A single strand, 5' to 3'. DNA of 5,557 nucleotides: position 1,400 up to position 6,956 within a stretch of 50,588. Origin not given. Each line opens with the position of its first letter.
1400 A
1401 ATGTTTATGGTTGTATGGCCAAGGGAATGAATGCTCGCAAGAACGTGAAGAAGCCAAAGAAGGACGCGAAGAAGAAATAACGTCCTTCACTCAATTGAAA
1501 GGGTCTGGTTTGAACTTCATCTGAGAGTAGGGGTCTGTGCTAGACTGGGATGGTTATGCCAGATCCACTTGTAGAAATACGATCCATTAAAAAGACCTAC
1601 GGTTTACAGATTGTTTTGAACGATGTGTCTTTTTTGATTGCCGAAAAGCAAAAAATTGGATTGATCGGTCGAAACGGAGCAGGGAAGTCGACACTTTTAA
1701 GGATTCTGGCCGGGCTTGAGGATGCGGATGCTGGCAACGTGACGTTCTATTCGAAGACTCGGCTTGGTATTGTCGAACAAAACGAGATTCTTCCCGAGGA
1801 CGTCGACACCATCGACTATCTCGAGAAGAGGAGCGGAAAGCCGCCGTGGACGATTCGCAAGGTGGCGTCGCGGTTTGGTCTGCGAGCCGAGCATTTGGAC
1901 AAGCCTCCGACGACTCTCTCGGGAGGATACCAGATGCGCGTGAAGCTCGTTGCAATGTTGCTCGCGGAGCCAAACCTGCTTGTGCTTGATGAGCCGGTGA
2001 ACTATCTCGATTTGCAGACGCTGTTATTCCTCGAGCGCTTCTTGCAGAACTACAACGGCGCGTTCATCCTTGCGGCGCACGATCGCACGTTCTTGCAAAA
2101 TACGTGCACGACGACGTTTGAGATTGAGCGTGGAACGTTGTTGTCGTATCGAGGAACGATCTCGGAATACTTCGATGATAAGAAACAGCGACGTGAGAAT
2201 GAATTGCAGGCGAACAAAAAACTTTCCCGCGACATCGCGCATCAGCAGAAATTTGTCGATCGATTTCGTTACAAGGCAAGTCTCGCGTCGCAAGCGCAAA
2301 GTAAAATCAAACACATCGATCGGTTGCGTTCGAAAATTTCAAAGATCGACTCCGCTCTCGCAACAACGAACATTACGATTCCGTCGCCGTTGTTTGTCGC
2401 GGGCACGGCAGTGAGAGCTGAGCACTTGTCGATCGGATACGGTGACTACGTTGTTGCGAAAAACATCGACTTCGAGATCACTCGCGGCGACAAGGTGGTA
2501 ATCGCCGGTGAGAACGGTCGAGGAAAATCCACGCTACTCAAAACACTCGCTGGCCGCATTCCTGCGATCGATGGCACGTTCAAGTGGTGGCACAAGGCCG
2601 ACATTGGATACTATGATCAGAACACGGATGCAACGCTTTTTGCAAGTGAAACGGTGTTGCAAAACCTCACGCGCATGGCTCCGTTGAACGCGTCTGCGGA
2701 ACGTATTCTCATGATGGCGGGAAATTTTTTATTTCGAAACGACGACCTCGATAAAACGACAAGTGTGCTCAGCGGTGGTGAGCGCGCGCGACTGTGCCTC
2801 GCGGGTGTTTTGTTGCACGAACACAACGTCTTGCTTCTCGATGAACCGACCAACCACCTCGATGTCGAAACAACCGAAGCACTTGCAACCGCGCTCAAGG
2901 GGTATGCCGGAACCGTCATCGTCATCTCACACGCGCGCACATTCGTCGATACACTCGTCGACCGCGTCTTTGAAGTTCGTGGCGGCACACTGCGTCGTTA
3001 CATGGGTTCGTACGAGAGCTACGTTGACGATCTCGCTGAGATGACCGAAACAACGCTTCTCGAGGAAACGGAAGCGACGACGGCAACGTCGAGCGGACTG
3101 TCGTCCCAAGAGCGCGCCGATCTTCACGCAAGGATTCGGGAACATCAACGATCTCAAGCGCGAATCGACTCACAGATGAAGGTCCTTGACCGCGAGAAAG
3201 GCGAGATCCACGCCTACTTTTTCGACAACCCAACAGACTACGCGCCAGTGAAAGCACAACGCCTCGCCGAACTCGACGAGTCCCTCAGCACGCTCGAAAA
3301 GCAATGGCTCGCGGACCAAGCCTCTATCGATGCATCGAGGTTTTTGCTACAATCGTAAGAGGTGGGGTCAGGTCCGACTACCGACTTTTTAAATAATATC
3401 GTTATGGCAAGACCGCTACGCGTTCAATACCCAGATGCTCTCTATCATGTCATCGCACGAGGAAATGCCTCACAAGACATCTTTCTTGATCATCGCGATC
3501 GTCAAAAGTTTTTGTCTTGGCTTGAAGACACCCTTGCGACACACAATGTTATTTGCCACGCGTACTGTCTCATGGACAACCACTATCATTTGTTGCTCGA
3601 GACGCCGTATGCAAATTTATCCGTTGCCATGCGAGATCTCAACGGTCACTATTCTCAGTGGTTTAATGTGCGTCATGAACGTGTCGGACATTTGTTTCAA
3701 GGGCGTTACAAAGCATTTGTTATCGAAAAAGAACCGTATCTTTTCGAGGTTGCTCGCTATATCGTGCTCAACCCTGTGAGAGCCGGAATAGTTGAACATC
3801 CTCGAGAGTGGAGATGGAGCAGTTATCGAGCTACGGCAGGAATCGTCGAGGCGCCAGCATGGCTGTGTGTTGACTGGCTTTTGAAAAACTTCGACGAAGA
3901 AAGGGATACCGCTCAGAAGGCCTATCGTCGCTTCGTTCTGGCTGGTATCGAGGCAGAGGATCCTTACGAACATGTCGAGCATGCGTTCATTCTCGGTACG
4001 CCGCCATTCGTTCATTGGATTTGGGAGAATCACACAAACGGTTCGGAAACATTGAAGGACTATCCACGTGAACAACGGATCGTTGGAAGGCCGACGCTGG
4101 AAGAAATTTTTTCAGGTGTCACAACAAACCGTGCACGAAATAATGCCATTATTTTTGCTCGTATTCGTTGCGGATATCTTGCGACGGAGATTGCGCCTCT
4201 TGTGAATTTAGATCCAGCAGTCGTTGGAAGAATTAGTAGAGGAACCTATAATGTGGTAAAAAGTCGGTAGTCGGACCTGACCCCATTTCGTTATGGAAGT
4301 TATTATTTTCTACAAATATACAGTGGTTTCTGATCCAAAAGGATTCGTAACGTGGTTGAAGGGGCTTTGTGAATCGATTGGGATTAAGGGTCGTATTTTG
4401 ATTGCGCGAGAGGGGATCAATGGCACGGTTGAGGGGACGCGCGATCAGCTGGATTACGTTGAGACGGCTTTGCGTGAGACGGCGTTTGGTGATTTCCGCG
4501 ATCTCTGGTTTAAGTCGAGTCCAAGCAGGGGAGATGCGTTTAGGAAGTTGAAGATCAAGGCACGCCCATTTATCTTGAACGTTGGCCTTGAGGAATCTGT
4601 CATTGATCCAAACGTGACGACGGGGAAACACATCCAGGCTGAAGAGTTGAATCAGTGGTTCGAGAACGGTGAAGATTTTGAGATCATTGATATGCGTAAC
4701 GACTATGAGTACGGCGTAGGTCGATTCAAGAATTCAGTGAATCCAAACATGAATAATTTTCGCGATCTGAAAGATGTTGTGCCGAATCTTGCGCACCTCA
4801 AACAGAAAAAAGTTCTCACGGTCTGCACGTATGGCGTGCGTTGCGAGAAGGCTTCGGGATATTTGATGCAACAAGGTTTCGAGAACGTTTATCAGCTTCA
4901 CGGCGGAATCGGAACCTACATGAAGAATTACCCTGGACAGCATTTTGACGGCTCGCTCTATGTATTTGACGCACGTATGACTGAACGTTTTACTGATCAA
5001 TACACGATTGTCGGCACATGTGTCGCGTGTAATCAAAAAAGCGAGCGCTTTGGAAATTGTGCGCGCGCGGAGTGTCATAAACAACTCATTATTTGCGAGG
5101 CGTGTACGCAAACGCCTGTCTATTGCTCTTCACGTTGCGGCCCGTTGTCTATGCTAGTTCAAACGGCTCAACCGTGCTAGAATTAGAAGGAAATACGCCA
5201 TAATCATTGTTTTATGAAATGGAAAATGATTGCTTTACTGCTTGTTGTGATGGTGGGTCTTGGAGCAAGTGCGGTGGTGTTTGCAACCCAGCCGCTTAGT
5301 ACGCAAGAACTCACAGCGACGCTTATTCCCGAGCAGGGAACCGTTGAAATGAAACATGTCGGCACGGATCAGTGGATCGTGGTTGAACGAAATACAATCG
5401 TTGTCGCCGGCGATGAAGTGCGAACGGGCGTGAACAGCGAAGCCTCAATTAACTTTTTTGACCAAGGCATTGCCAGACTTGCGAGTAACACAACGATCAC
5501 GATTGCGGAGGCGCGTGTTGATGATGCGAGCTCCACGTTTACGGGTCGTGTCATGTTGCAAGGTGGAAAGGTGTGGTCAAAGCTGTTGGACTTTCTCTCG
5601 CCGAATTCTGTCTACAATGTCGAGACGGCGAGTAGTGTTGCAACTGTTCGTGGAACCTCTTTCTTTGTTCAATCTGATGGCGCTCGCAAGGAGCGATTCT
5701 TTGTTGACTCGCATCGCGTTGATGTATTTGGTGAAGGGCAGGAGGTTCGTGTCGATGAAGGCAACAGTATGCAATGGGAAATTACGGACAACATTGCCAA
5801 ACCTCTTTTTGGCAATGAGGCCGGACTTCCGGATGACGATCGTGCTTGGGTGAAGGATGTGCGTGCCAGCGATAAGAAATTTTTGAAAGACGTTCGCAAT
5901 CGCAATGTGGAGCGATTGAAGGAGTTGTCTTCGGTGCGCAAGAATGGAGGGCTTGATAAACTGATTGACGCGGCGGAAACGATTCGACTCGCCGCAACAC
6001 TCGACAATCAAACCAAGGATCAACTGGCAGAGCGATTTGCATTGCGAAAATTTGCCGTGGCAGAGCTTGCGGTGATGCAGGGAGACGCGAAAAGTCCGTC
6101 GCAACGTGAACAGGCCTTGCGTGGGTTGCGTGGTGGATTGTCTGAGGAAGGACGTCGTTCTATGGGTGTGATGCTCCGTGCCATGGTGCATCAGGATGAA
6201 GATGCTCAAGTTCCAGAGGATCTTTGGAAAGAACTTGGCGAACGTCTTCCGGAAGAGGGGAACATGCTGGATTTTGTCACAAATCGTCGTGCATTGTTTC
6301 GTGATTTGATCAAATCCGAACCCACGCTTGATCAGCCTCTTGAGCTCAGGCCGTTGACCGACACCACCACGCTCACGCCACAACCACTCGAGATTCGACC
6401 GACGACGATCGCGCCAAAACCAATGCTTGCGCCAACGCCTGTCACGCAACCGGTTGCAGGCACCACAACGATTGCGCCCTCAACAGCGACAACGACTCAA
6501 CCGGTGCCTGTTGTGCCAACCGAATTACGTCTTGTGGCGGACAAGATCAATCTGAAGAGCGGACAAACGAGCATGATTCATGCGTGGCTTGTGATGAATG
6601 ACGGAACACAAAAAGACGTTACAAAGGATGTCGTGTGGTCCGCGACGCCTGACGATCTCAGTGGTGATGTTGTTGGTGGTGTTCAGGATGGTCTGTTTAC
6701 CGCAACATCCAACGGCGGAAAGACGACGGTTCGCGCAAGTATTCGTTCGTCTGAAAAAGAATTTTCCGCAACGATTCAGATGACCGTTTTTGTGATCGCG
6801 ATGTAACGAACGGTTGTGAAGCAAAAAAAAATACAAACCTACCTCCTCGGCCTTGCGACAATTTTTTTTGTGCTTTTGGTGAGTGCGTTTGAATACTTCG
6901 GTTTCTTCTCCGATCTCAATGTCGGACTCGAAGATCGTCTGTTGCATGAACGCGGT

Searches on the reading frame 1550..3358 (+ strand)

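Call 54: search_protein_families(library=pfam, proteins=[window:1550-3358:+], max_evalue=0.00001)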
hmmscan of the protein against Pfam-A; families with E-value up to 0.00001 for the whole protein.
window:1550-3358:+ (602 aa): 9 families
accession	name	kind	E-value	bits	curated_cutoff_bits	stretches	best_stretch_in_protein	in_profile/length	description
PF00005.33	ABC_tran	-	9.7e-52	175.6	25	2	304-435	2-137/137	ABC transporter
PF12848.13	ABC_tran_Xtn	-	4e-21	75.3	25.9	1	190-266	1-76/85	ABC transporter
PF13304.12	AAA_21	-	9.4e-14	52.6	27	0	37-75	3-47/304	AAA domain, putative AbiEii toxin, Type IV TA system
PF02463.25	SMC_N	-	1.1e-08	35.3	40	0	239-475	97-210/220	RecF/RecN/SMC N terminal domain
PF13555.12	AAA_29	-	1.3e-07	31.7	27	0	307-330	16-39/61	P-loop containing region of AAA domain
PF13401.12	AAA_22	-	1.5e-07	32.3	27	0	37-176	9-122/130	AAA domain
PF13476.12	AAA_23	-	6.9e-07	30.5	27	0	304-333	13-39/201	AAA domain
PF01926.29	MMR_HSR1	-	9.7e-07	29.3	21.9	0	35-70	1-35/113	50S ribosome-binding GTPase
PF03193.22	RsgA_GTPase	-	9.4e-06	26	30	0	31-64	105-137/174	RsgA GTPase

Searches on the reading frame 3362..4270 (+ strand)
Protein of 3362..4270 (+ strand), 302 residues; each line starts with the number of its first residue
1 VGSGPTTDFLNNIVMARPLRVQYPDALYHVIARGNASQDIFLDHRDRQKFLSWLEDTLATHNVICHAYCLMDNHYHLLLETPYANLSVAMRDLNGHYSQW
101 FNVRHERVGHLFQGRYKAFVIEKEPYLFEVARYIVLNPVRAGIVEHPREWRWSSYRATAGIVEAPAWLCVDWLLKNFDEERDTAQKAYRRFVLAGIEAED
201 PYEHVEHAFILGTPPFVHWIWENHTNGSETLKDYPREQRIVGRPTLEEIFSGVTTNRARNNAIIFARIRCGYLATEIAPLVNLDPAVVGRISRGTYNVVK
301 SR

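Call 54: search_protein_families(library=pfam, proteins=[window:3362-4270:+], max_evalue=0.00001)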
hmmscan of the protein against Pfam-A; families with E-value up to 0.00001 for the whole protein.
window:3362-4270:+ (302 aa): 1 family
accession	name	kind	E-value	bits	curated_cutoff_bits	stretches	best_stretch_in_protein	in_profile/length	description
PF01797.21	Y1_Tnp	-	4.6e-13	49.8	23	1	26-134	5-118/121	Transposase IS200 like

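Call 56: search_protein_families(library=ncbifam, proteins=[window:3362-4270:+], max_evalue=0.01)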
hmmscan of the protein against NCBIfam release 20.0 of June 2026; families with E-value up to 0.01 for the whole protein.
window:3362-4270:+ (302 aa): 1 family
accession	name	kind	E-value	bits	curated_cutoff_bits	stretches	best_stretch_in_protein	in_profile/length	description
NF047646.1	REP_Tyr_transpos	equivalog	3.3e-21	75.7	80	1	20-153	4-146/146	REP-associated tyrosine transposase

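Call 61: find_homologous_proteins(query=window:3404-4270:+, max_evalue=1e-10)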
Query window:3404-4270:+ (288 aa): 8000 proteins with E <= 1e-10 among 8000 candidates; the best 120 are listed.
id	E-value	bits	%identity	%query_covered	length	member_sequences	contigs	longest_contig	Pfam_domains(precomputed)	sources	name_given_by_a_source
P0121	7.1e-199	677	100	100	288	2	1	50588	PF01797.22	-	-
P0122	1.6e-140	485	74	93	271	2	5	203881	PF01797.22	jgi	-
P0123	1.6e-140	485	70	99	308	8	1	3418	PF01797.22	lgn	-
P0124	8.2e-137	473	71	98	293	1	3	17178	PF01797.22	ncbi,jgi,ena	-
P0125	1.2e-136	473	70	100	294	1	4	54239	PF01797.22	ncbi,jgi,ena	-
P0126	4.2e-134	464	69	98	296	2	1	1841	PF01797.22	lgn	-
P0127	9.7e-134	463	68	100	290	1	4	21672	PF01797.22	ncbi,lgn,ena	-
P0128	1.2e-133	463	69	98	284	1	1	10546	PF01797.22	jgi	jgi:putative transposase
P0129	1.4e-133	463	68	98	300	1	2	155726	PF01797.22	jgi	jgi:putative transposase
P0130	3.1e-133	461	71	98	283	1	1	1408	PF01797.22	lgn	-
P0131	1.3e-132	459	69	98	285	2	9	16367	PF01797.22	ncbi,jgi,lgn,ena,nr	ncbi:MAG TPA: transposase [Patescibacteria group bacterium]|nr:transposase [Patescibacteria group ba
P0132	5.8e-132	457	68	100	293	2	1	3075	PF01797.22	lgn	-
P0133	8.1e-132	457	70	97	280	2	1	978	PF01797.22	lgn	-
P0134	1.2e-131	456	69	99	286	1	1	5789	PF01797.22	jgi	jgi:putative transposase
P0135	1.4e-131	456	67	100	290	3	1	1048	PF01797.22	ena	-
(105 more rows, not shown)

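Call 66: find_encoding_contigs(protein=P0122, flank=10000, max_places=2)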
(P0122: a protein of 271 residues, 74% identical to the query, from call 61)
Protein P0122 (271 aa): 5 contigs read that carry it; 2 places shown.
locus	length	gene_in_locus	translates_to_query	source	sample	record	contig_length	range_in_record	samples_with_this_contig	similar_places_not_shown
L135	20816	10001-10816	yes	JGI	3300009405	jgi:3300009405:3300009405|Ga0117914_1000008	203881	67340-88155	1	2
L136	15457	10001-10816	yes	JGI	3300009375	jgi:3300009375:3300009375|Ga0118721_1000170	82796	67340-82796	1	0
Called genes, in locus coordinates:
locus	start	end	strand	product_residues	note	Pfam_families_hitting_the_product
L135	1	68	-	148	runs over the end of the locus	PF00293:NUDIX, PF14815:NUDIX_4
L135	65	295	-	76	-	-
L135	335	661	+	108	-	-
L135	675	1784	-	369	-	PF11141:DUF2914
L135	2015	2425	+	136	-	PF14478:DUF4430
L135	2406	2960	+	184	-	PF20221:DUF6580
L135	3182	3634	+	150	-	-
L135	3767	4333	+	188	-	-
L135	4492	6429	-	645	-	PF03169:OPT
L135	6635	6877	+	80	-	PF01541:GIY-YIG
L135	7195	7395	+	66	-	-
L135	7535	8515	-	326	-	-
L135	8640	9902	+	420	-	PF01266:DAO (faint), PF01494:FAD_binding_3, PF05834:Lycopene_cycl (faint)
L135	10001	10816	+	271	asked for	PF01797:Y1_Tnp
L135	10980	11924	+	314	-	PF18920:DUF5671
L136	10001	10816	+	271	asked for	PF01797:Y1_Tnp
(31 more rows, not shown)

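Call 67: find_encoding_contigs(protein=P0125, flank=10000, max_places=2)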
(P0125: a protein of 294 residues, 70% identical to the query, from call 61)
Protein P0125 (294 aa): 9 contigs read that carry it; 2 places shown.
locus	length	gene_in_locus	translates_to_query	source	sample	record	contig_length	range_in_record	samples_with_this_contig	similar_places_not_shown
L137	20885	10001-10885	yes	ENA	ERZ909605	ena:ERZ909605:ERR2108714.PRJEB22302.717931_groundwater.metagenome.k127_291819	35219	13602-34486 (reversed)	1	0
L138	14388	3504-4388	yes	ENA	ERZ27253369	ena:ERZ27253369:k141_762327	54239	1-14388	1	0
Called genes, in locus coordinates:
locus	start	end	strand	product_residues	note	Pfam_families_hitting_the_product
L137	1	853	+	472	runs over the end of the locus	-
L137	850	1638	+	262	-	PF02900:LigB, PF01875:Memo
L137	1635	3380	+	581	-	PF17764:PriA_3primeBD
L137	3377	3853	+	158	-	PF01327:Pep_deformylase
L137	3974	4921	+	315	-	PF00551:Formyl_trans_N, PF02911:Formyl_trans_C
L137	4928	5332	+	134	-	-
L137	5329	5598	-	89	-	-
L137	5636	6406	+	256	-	PF02535:Zip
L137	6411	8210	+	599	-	PF02463:SMC_N (faint), PF03193:RsgA_GTPase (faint), PF13476:AAA_23 (faint), PF00005:ABC_tran, PF01926:MMR_HSR1 (faint), PF13304:AAA_21 (faint), PF12848:ABC_tran_Xtn, PF00005:ABC_tran, +4 more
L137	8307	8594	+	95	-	-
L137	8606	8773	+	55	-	-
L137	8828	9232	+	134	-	PF09997:DUF2238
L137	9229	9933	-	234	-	PF01479:S4, PF00849:PseudoU_synth_2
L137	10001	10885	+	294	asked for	PF01797:Y1_Tnp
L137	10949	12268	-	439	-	PF00270:DEAD, PF04851:ResIII, PF00271:Helicase_C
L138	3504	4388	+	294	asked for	PF01797:Y1_Tnp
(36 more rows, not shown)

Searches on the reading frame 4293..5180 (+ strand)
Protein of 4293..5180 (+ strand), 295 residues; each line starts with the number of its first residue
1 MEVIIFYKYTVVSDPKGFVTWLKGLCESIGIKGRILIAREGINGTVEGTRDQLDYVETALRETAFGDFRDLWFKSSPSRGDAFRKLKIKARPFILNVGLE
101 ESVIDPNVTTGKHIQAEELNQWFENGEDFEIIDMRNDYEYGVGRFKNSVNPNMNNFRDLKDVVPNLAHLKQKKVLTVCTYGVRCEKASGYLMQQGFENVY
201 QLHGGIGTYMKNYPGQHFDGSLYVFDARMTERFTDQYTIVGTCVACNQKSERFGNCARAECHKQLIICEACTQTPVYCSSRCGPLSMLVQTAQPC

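Call 54: search_protein_families(library=pfam, proteins=[window:4293-5180:+], max_evalue=0.00001)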
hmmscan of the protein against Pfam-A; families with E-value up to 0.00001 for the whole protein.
window:4293-5180:+ (295 aa): 3 families
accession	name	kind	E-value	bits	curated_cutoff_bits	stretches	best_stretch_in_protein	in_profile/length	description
PF17773.7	UPF0176_N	-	1.7e-22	80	26.2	1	2-93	2-91/92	UPF0176 acylphosphatase like domain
PF12368.13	Rhodanese_C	-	1.4e-16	61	26.9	1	219-282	1-65/66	Rhodanase C-terminal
PF00581.25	Rhodanese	-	2.2e-11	44.5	22.2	1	116-207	2-97/102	Rhodanese-like domain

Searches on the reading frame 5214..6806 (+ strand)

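Call 54: search_protein_families(library=pfam, proteins=[window:5214-6806:+], max_evalue=0.00001)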
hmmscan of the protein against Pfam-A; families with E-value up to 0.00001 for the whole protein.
window:5214-6806:+ (530 aa): 1 family
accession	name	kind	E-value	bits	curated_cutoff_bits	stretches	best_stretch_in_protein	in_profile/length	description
PF04773.18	FecR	-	1.8e-08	35.1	24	1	67-157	1-85/97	FecR protein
